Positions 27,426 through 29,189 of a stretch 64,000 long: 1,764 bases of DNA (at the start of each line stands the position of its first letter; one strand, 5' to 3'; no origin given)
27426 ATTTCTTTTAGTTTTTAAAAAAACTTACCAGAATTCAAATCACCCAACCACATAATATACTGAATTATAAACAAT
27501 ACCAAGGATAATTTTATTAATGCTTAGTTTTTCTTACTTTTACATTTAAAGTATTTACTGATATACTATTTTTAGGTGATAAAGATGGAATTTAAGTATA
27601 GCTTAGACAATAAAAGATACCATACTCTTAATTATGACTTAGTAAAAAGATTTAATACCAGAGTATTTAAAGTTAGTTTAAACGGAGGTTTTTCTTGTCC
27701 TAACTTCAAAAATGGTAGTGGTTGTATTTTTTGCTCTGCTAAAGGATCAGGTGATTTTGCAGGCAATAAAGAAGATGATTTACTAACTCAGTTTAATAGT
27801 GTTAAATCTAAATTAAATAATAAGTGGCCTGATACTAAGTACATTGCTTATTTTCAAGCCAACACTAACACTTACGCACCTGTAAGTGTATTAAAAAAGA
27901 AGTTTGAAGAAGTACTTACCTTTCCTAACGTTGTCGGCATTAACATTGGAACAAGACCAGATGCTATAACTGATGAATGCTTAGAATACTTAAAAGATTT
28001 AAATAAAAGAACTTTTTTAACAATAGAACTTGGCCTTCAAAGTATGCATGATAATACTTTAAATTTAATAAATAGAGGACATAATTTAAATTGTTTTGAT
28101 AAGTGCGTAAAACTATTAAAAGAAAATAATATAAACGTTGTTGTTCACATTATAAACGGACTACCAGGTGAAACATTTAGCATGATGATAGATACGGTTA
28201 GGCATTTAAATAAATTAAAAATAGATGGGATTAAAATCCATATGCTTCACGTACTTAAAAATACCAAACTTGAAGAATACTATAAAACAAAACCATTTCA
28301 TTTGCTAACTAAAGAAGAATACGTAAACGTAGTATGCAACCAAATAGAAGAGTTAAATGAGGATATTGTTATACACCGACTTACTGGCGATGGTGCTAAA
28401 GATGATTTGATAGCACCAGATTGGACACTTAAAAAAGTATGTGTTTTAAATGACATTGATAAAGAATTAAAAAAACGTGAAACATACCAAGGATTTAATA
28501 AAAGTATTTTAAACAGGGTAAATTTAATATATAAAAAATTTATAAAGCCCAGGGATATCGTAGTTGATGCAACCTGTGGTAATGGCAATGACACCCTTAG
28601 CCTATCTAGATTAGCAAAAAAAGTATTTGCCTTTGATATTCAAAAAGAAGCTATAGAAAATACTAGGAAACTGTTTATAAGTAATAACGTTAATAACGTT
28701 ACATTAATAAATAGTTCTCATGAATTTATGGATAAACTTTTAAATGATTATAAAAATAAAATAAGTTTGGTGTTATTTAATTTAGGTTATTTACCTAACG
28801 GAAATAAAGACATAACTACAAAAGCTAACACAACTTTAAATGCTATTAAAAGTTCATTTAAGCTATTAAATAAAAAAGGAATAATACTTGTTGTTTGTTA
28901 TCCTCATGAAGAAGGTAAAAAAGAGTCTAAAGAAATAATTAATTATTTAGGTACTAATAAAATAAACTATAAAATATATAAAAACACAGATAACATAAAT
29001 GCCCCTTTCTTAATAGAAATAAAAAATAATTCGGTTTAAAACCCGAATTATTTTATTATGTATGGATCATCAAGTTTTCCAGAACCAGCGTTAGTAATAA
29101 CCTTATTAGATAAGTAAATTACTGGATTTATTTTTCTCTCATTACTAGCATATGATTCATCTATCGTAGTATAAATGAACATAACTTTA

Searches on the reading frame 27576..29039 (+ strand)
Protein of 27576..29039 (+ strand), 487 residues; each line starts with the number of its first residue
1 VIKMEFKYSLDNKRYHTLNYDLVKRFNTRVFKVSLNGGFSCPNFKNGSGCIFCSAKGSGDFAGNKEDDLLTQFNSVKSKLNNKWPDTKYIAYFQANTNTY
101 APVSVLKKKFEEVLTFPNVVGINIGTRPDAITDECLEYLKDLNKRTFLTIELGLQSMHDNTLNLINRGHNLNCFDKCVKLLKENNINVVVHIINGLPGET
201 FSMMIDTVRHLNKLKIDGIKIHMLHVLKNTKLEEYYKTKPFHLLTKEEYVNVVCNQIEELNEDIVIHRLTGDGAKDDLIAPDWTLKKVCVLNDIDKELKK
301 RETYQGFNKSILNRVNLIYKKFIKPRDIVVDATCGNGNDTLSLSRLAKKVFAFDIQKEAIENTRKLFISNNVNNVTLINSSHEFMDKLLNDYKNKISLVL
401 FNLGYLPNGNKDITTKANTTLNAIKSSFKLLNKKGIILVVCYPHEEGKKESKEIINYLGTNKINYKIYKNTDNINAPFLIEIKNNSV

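Call 83: search_protein_families(library=pfam, proteins=[window:27576-29039:+], max_evalue=0.00001)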
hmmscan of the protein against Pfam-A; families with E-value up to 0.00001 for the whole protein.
window:27576-29039:+ (487 aa): 6 families
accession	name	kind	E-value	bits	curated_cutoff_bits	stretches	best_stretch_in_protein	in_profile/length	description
PF06962.18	rRNA_methylase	-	1.1e-35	123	22.7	1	350-463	1-116/137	Putative rRNA methylase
PF16199.10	Radical_SAM_C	-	5.6e-31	106.9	31.9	1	216-300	1-85/85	Radical_SAM C-terminal domain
PF04055.27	Radical_SAM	-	2.4e-17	64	29.5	1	49-210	10-165/166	Radical SAM superfamily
PF13847.12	Methyltransf_31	-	1.6e-09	38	27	1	326-453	4-128/145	Methyltransferase domain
PF05958.17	tRNA_U5-meth_tr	-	2.4e-07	30.5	23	1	330-391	206-267/357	tRNA (Uracil-5-)-methyltransferase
PF13649.12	Methyltransf_25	-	2.9e-06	28.3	27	1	329-387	1-60/97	Methyltransferase domain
